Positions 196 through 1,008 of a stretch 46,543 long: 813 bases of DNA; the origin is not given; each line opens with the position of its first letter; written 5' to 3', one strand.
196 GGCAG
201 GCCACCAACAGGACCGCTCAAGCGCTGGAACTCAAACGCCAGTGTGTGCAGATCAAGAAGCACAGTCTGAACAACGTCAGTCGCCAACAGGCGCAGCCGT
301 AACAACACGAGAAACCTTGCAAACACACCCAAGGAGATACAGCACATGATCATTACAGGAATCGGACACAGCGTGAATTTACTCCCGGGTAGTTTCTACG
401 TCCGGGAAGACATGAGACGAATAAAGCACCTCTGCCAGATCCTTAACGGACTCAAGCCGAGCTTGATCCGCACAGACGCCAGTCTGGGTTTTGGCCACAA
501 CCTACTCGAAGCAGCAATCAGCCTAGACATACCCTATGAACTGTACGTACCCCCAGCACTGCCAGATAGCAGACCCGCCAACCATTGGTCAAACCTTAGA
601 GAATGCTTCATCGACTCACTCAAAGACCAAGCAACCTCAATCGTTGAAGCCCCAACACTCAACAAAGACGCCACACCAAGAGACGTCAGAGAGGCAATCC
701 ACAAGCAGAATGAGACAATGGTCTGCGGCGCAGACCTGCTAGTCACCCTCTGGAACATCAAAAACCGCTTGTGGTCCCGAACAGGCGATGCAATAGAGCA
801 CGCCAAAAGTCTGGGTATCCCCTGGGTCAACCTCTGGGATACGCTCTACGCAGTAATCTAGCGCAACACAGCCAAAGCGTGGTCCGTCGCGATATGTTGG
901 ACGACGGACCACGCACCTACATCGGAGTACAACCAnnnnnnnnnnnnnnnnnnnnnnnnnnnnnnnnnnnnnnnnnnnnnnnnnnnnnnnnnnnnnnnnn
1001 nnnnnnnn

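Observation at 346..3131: Two different SLOG-superfamily proteins open the early arm, one with an unusual two-TM membrane tether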

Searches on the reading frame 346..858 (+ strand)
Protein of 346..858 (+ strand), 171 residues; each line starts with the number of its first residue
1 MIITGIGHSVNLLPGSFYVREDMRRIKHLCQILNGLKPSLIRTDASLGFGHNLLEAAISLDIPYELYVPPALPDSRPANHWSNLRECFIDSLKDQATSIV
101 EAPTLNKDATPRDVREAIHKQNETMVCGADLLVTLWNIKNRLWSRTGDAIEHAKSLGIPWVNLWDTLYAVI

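Call 5: search_protein_families(library=pfam, proteins=[window:346-858:+], max_evalue=0.1)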
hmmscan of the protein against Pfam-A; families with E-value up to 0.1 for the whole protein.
window:346-858:+ (171 aa): 1 family
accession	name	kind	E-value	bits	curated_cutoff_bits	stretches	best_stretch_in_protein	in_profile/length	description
PF01441.24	Lipoprotein_6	-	0.049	14.1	27.8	1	86-144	98-151/170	Lipoprotein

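Call 7: search_protein_families(library=phrogs, proteins=[window:346-858:+], max_evalue=0.01)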
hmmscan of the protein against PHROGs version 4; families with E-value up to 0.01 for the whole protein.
window:346-858:+ (171 aa): 0 families

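Call 8: search_dna_similar(query=window:346-858:+, collection=phages, mode=protein, max_evalue=0.01)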
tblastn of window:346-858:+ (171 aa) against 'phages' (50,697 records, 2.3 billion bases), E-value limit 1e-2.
Records with a match: 1; places in all: 1; records where one place covers at least 80% of the query: 1.
Best place of each record, by identity: <60% 1.
By first word of the organism name: Sphingomonas 1.
By host as written in the record: Sphingomonas sp. LR55 1.
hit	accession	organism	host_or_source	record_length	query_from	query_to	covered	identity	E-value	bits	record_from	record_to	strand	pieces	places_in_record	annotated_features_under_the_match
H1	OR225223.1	Sphingomonas phage Carli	Sphingomonas sp. LR55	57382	1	165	96%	25.7%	9e-5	47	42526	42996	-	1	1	hypothetical protein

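Call 10: find_homologous_proteins(query=window:346-858:+)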
Query window:346-858:+ (171 aa): 1 proteins with E <= 0.001 among 59 candidates.
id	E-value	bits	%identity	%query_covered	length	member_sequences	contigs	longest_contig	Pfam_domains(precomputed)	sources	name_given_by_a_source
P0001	5.2e-112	390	100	100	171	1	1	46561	-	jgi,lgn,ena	-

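Call 13: search_solved_structures(query=window:346-858:+, max_evalue=10, show_alignments=3)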
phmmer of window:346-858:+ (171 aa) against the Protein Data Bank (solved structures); distinct sequences matched with E-value up to 10: 2.
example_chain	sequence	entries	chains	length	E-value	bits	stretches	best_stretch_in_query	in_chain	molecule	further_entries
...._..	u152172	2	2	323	0.87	12.7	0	125-141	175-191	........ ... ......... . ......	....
6bng_A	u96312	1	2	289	1.7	11.7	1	10-70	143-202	2-dehydro-3-deoxyphosphooctonate aldolase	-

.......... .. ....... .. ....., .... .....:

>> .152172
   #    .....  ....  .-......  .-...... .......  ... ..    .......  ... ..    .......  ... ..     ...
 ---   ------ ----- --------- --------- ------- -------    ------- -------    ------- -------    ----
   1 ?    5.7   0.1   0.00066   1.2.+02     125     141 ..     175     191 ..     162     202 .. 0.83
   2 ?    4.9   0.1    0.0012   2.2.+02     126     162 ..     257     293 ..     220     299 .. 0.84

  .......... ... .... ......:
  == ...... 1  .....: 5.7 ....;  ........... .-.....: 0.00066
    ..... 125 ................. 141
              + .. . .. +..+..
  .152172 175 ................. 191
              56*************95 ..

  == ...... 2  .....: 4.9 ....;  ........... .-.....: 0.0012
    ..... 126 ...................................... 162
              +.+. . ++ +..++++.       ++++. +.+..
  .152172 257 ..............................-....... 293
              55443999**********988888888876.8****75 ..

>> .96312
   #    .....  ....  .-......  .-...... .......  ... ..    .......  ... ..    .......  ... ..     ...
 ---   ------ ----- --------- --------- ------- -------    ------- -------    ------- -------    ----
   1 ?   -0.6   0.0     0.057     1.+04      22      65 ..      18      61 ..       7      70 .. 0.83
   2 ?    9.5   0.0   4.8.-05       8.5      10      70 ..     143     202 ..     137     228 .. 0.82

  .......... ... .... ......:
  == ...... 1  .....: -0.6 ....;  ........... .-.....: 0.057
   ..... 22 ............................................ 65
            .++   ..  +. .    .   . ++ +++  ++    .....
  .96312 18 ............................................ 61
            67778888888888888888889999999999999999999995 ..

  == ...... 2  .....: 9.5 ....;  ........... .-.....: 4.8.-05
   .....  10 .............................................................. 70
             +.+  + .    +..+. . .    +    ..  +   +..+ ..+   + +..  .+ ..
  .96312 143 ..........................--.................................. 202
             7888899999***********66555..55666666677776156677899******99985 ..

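Call 14: get_annotated_region(hit=H1, flank=4000)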
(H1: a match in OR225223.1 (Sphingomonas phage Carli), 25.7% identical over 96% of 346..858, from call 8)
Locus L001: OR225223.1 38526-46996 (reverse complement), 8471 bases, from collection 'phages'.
description: Sphingomonas phage Carli, complete genome.
organism: Sphingomonas phage Carli (NCBI taxid 3065695)
taxonomy: Viruses; Duplodnaviria; Heunggongvirae; Uroviricota; Caudoviricetes
host: Sphingomonas sp. LR55; source: wastewater; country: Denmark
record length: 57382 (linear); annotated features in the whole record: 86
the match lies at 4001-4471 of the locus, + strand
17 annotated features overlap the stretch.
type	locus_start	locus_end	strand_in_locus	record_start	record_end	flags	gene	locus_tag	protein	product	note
CDS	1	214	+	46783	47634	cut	-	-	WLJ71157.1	hypothetical protein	-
CDS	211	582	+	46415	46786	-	-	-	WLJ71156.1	hypothetical protein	-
CDS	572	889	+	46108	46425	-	-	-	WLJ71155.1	hypothetical protein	-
CDS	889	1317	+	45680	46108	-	-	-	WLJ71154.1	hypothetical protein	-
CDS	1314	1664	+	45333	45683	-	-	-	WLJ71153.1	hypothetical protein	-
CDS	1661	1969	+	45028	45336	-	-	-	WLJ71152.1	hypothetical protein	-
CDS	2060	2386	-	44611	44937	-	-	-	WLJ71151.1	hypothetical protein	-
CDS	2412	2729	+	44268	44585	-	-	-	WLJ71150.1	hypothetical protein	-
CDS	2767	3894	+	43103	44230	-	-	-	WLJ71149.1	hypothetical protein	-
CDS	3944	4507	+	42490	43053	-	-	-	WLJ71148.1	hypothetical protein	-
CDS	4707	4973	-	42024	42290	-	-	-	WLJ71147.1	hypothetical protein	-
CDS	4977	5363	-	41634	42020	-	-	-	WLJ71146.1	hypothetical protein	-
CDS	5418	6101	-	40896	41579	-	-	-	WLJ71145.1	hypothetical protein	-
CDS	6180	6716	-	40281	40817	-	-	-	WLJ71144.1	hypothetical protein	-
CDS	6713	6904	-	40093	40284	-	-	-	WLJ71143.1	hypothetical protein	-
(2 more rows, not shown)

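Call 15: search_protein_families(library=pfam, proteins=[L001:3944-4504:+, window:346-858:+], max_evalue=10)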
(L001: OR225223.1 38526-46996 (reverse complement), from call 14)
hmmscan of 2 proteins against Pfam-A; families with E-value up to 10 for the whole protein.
L001:3944-4504:+ (187 aa): 3 families
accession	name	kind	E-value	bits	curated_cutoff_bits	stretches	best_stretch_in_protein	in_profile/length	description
PF06908.16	YpsA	-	1.8e-07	31.7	27.7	1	60-152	39-138/168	YspA SLOG family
PF05014.21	Nuc_deoxyrib_tr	-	0.0034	17.9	28.8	1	84-178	26-100/117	Nucleoside 2-deoxyribosyltransferase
PF12694.12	cpYpsA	-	0.0058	16.8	26.2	1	65-172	2-94/145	Circularly permutated YpsA SLOG family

window:346-858:+ (171 aa): 1 family
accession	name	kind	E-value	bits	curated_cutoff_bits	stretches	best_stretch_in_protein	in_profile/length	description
PF01441.24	Lipoprotein_6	-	0.049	14.1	27.8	1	86-144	98-151/170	Lipoprotein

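Call 16: search_protein_families(library=ncbifam, proteins=[L001:3944-4504:+, window:346-858:+], max_evalue=1)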
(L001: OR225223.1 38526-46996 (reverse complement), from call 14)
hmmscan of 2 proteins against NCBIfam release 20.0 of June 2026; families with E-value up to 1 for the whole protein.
L001:3944-4504:+ (187 aa): 1 family
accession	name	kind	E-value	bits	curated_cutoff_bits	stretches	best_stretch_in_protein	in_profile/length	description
NF010181.0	PRK13660.1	equivalog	0.073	13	165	1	82-148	69-137/182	hypothetical protein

window:346-858:+ (171 aa): 0 families

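Call 19: search_protein_representatives(protein=window:346-858:+)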
Query: 171 residues. Proteins with E-value up to 0.001 (for the whole library): 24; up to 1e-10: 1; up to 1e-30: 1. The best 24 are listed.
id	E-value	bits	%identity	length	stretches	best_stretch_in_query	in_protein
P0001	1.7e-112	389.5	100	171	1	1-171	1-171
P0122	1.6e-07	47.6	31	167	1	1-166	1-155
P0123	3.2e-07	46.7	33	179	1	3-157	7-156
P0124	3.8e-06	43.2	30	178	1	2-166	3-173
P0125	6.0e-06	42.6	32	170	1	3-168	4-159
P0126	9.7e-06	41.9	38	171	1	42-166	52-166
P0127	2.7e-05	40.4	34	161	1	4-166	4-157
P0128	2.9e-05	40.3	33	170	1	2-166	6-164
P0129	3.1e-05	40.2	26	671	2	34-159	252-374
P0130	3.3e-05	40.1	30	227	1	1-159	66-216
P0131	3.7e-05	40.0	30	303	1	2-166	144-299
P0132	4.3e-05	39.8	29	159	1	3-165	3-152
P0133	4.7e-05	39.6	30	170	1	1-164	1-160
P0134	5.5e-05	39.4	34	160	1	11-165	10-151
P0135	7.0e-05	39.1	31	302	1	1-168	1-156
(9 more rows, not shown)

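Call 22: search_protein_families(library=pfam, alignment_id=A1, max_evalue=0.01)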
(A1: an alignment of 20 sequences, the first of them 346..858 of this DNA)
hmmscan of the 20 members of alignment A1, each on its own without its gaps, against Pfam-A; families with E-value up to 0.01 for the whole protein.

A. member 1, window:346-858:+ (171 aa): 0 families

B. families by the number of members that match (of 20 scanned): 9 families
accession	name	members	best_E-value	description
PF06908.16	YpsA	17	3.5e-11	YspA SLOG family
PF02481.21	DNA_processg_A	10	1.5e-07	DNA recombination-mediator protein A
PF05014.21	Nuc_deoxyrib_tr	4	2.1e-05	Nucleoside 2-deoxyribosyltransferase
PF12694.12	cpYpsA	4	0.00047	Circularly permutated YpsA SLOG family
PF10686.14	YAcAr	1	2.3e-05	YspA, cpYpsA-related SLOG family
PF14359.12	DUF4406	1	0.0015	Domain of unknown function (DUF4406)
PF13439.12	Glyco_transf_4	1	0.004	Glycosyltransferase Family 4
PF17163.9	DUF5125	1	0.0063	Domain of unknown function (DUF5125)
PF13407.12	Peripla_BP_4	1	0.0068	Periplasmic binding protein domain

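Call 23: search_solved_structures(query=A1, max_evalue=1, show_alignments=2)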
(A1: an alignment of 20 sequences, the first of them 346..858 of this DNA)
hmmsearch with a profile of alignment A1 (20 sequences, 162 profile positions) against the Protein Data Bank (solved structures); distinct sequences matched with E-value up to 1: 10.
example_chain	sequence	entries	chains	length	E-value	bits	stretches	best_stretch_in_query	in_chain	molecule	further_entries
2nx2_A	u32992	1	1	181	1.7e-11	47.2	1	1-146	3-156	Hypothetical protein ypsA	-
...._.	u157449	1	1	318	0.00095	22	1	43-147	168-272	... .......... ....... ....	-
9vzo_A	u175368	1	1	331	0.001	21.9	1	43-147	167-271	DprA-like antitoxin protein ShosA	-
3imk_A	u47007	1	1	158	0.044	16.6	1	40-72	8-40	Putative molybdenum carrier protein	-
6p7p_A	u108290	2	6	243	0.15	14.9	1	86-154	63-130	E. coli MS115-1 NucC 2-241 | E. coli MS115-1 NucC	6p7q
6p7o_A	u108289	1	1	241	0.21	14.4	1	86-154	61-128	E. coli MS115-1 NucC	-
9whb_A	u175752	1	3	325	0.28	14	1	26-75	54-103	3-phosphoglycerate dehydrogenase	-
6enj_w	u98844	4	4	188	0.35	13.7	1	104-136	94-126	Elongation factor P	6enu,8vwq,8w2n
3a5z_B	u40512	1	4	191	0.36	13.6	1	104-136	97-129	Elongation factor P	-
2a0k_A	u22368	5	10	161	0.86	12.4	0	86-151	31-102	Nucleoside 2-deoxyribosyltransferase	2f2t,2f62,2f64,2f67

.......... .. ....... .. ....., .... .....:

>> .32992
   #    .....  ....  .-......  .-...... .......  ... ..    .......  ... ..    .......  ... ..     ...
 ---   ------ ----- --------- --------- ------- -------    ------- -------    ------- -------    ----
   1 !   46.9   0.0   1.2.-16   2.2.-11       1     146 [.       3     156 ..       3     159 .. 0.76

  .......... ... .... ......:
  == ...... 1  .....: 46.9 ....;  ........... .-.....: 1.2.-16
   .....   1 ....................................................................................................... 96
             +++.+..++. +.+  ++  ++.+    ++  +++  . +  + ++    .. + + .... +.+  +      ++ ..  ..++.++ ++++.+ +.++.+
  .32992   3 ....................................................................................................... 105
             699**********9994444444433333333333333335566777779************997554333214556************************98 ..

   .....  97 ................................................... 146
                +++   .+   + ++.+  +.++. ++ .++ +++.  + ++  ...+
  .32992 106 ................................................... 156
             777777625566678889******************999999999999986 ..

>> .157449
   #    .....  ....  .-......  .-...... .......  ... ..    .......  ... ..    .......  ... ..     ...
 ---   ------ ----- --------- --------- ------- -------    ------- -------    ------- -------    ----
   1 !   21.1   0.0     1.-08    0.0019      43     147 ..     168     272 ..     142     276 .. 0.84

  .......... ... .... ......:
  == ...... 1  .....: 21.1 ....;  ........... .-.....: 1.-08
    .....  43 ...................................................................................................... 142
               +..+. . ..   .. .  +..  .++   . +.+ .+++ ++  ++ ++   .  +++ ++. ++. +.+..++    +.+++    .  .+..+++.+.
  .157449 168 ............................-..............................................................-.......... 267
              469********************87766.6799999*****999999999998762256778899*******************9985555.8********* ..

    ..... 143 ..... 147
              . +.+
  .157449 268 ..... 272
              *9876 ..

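Call 29: find_encoding_contigs(protein=P0001, flank=5000, max_places=6)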
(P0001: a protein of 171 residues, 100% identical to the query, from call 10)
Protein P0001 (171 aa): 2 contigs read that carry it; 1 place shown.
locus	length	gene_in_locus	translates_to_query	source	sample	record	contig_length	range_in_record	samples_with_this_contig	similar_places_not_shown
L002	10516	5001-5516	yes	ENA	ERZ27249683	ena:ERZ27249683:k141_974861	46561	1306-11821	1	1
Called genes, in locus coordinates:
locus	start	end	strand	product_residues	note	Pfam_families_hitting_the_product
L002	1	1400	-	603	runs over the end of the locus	PF16510:P22_portal (faint), PF23899:SU10_portal (faint)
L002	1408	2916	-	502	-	PF03237:Terminase_6N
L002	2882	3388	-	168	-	-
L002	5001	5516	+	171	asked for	-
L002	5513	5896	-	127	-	-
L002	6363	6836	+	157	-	-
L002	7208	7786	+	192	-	PF10686:YAcAr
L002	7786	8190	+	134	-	-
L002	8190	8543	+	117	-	-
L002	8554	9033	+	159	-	-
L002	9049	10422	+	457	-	PF07728:AAA_5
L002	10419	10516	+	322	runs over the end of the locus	PF23822:DUF7192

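Call 32: predict_structure(alignment_id=A2)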
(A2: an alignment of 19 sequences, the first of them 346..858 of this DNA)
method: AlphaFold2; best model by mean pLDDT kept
length: 171 residues; sequences in the alignment: 19
mean_pLDDT: 88.9   pTM: 0.86
mean pLDDT of the five models: 88.9, 88.6, 88.5, 86.9, 86.5
residues with pLDDT >= 90: 106; 70-90: 54; 50-70: 5; < 50: 6
segments of 3 or more residues with pLDDT < 50: 77-81
pLDDT, mean of each block of 10 residues (from residue 1): 92 80 94 98 90 96 95 56 76 95 88 90 97 91 85 98 93 75
secondary structure, 60 per line:
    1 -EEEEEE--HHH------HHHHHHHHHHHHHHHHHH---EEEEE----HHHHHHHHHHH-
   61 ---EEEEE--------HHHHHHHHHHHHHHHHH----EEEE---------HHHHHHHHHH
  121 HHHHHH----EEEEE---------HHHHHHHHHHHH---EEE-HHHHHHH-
elements in order: E2-7 H19-36 E40-44 H49-59 E64-68 H77-93 E98-101 H111-126 E131-135 H145-156 E160-162 H164-170
